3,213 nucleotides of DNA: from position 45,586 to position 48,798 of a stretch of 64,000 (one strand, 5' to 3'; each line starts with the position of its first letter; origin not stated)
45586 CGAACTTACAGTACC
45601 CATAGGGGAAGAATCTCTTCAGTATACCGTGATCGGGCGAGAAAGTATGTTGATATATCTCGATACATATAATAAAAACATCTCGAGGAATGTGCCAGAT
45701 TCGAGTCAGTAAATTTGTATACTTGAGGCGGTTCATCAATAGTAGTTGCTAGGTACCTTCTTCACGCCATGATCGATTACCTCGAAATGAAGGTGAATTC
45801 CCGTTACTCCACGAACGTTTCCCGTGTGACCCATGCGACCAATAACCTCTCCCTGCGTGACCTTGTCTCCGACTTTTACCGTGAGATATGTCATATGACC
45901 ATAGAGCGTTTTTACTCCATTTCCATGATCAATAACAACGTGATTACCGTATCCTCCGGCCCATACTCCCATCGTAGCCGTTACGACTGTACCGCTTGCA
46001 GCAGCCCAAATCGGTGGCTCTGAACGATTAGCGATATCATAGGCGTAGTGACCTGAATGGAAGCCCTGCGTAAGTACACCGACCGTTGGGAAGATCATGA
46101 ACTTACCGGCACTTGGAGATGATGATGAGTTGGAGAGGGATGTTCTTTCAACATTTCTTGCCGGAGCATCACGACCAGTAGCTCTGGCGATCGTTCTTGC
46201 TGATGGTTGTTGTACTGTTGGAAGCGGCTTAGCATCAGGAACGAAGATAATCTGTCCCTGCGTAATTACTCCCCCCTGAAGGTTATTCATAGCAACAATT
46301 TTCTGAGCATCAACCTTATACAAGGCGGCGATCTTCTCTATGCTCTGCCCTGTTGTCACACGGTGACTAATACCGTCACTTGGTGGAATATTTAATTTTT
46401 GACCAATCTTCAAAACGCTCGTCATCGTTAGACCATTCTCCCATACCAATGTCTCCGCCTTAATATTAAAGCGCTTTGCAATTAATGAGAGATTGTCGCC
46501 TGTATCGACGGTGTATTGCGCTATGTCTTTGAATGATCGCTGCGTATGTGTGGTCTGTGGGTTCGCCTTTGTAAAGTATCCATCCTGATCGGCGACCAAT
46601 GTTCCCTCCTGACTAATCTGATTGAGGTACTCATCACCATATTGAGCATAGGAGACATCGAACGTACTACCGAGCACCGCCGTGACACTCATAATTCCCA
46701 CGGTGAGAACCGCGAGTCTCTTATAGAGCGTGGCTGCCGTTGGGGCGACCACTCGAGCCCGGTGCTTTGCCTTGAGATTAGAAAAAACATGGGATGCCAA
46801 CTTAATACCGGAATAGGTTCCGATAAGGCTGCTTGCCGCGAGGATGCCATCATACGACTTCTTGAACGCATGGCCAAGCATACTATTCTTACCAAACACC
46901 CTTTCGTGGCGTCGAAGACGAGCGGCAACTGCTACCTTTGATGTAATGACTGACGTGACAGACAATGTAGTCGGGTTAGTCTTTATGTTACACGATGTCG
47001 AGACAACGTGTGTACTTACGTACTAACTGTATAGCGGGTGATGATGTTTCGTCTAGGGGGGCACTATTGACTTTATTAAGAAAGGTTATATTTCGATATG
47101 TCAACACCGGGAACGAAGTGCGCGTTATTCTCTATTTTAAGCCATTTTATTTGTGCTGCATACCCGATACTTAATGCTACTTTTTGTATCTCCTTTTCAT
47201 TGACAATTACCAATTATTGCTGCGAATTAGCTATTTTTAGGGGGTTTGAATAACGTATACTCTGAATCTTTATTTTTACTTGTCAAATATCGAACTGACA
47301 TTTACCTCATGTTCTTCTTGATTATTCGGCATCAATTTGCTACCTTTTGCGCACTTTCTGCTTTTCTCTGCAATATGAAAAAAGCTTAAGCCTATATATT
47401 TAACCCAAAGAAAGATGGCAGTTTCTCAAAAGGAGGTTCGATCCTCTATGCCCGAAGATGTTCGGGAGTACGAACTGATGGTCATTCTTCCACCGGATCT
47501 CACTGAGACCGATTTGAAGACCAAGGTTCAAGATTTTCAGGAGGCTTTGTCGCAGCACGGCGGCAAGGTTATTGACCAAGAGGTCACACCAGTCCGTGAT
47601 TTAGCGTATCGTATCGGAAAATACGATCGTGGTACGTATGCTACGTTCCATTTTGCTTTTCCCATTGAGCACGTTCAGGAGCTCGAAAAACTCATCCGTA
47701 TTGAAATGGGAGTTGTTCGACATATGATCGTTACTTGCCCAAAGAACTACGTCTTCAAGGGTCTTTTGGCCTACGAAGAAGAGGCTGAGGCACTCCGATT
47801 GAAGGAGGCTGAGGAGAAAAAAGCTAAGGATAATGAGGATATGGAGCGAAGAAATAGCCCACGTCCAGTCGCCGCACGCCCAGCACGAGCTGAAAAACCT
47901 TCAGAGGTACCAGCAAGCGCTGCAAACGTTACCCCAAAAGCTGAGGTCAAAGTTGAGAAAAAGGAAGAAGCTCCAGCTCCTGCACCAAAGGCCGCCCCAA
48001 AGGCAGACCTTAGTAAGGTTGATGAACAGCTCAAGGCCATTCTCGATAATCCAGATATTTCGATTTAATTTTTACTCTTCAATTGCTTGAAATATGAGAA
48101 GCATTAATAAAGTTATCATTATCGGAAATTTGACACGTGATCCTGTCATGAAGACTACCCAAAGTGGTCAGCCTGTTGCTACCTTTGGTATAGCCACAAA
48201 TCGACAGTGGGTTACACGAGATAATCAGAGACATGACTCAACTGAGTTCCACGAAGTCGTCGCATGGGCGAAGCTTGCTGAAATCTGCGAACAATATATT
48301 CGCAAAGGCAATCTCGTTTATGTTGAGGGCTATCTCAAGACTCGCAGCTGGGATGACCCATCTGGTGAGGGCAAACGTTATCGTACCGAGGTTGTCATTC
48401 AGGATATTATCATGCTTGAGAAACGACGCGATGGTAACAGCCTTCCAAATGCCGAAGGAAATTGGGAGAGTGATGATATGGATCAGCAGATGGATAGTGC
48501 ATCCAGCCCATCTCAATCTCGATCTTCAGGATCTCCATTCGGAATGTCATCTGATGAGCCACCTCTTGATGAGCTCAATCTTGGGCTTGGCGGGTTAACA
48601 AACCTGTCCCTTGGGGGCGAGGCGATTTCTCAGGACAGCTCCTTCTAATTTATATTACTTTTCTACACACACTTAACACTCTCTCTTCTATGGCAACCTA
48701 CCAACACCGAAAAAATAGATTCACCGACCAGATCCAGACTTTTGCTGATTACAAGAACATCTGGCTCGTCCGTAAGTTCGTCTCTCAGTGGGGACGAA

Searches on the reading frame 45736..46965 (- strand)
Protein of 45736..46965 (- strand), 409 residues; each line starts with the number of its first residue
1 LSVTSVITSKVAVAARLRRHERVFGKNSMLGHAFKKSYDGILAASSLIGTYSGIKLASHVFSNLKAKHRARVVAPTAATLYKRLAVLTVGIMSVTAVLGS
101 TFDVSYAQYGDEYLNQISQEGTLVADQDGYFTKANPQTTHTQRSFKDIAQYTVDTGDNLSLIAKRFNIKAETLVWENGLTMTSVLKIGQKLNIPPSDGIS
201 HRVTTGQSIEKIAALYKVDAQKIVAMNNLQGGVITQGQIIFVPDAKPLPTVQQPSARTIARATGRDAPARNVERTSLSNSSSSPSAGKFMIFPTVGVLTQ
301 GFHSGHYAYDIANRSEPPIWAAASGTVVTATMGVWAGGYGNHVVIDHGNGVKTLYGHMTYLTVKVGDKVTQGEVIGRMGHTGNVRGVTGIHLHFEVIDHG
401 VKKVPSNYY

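Call 12: search_protein_families(library=pfam, proteins=[window:45736-46965:-], max_evalue=0.001)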
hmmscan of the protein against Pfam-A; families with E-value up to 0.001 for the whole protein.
window:45736-46965:- (409 aa): 4 families
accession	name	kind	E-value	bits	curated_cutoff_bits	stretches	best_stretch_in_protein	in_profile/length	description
PF01551.29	Peptidase_M23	-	4.9e-25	88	28.7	1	305-401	2-92/96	Peptidase family M23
PF01476.26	LysM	-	1.6e-18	66.8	20.9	2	151-194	1-43/43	LysM domain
PF23473.1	LysM3_LYK4_5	-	4.9e-11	43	29.3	1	151-183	5-37/48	LYK4/5 LysM3 domain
PF23446.1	LysM1_NFP_LYK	-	2e-05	25.8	36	0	207-243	16-54/60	NFP/LYK LysM1 domain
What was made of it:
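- Checked: LysM-M23 lies at 45736-46965, and rpsF and ssb follow (call 12).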

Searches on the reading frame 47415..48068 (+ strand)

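Call 12: search_protein_families(library=pfam, proteins=[window:47415-48068:+], max_evalue=0.001)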
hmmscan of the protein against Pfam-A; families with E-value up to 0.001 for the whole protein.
window:47415-48068:+ (217 aa): 1 family
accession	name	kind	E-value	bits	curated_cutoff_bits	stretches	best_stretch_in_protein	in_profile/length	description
PF01250.22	Ribosomal_S6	-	6.5e-21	74.8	27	1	18-106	1-89/90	Ribosomal protein S6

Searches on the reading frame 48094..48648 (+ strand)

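Call 12: search_protein_families(library=pfam, proteins=[window:48094-48648:+], max_evalue=0.001)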
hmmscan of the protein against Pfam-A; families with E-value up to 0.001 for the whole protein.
window:48094-48648:+ (184 aa): 1 family
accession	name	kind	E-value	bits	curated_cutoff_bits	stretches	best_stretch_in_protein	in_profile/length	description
PF00436.31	SSB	-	1.3e-35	122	26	1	4-107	1-103/104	Single-strand binding protein family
